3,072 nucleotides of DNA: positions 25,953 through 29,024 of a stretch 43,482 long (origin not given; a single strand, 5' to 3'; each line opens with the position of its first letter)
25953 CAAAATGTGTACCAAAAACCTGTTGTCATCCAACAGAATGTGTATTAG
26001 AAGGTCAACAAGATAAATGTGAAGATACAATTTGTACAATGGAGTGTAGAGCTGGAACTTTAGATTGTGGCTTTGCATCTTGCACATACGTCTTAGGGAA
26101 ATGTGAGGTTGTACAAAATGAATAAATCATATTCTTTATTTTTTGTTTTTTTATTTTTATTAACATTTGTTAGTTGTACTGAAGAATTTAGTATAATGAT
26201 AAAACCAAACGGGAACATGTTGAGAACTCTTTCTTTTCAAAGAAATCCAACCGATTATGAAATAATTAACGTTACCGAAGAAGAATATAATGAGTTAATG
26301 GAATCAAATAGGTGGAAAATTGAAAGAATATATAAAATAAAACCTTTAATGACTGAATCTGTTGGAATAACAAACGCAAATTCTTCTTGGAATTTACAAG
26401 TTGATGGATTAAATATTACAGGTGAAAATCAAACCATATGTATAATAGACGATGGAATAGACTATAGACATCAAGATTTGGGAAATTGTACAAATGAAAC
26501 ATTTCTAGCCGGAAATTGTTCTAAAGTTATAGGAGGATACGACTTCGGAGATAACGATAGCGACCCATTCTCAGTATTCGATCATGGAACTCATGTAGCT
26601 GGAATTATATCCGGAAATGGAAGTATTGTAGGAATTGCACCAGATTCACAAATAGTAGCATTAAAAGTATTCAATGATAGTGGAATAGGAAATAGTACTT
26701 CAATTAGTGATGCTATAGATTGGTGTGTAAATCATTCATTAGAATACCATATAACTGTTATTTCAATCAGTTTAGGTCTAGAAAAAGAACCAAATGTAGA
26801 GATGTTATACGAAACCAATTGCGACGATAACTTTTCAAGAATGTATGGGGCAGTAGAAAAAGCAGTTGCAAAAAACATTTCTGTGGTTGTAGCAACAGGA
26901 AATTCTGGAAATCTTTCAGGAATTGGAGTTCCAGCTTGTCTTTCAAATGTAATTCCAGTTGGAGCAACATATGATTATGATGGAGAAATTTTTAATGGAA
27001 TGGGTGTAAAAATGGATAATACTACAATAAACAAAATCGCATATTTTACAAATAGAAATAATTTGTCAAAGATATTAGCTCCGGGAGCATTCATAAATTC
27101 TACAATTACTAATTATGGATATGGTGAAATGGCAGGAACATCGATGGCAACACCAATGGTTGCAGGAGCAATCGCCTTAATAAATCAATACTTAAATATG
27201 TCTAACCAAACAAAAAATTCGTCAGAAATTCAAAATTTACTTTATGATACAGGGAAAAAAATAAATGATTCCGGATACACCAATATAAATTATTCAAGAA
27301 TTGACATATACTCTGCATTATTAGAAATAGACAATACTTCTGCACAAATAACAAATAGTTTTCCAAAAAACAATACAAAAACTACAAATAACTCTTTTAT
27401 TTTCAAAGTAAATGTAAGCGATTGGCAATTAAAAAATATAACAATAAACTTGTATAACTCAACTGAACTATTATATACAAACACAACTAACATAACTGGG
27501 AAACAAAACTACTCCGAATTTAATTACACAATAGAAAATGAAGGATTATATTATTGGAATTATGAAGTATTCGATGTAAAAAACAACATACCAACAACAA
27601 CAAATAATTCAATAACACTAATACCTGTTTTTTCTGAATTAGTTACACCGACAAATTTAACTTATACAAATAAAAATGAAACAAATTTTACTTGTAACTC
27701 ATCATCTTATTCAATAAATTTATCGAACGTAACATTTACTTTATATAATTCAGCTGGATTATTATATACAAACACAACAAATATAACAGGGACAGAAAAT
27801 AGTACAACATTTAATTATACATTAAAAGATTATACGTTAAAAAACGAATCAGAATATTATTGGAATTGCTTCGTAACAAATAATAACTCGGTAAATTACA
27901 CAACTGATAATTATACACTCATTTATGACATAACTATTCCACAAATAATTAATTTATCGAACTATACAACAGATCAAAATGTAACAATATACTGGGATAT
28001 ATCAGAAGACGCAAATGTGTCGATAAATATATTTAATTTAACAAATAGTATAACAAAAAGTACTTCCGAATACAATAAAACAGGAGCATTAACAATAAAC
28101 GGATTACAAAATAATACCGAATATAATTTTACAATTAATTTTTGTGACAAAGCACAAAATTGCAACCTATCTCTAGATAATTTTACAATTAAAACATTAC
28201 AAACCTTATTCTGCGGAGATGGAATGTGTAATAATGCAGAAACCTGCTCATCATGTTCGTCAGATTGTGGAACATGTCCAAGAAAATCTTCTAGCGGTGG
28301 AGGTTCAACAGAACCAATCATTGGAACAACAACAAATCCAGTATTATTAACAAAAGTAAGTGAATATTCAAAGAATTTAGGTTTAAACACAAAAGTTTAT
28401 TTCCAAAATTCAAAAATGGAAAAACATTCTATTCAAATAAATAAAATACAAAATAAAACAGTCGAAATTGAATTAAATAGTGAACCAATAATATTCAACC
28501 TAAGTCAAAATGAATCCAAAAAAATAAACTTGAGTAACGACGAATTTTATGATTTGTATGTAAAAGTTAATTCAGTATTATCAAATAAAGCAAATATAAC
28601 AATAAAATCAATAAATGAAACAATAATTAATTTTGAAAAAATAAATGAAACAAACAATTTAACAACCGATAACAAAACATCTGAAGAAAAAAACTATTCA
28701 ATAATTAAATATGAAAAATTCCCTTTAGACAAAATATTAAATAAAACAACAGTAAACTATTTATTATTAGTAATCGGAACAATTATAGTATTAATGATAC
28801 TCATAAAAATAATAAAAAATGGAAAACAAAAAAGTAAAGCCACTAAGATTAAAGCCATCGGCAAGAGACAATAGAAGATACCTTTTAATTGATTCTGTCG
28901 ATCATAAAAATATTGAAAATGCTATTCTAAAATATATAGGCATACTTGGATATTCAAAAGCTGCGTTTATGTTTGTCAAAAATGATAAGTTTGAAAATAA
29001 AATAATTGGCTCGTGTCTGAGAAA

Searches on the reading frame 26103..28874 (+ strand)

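Call 18: search_protein_families(library=pfam, proteins=[window:26103-28874:+], max_evalue=0.001)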
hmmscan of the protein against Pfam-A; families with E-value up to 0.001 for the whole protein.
window:26103-28874:+ (923 aa): 1 family
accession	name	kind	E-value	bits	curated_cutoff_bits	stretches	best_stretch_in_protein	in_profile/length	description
PF00082.27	Peptidase_S8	-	2.7e-43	148.8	21.8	1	107-389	1-278/288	Subtilase family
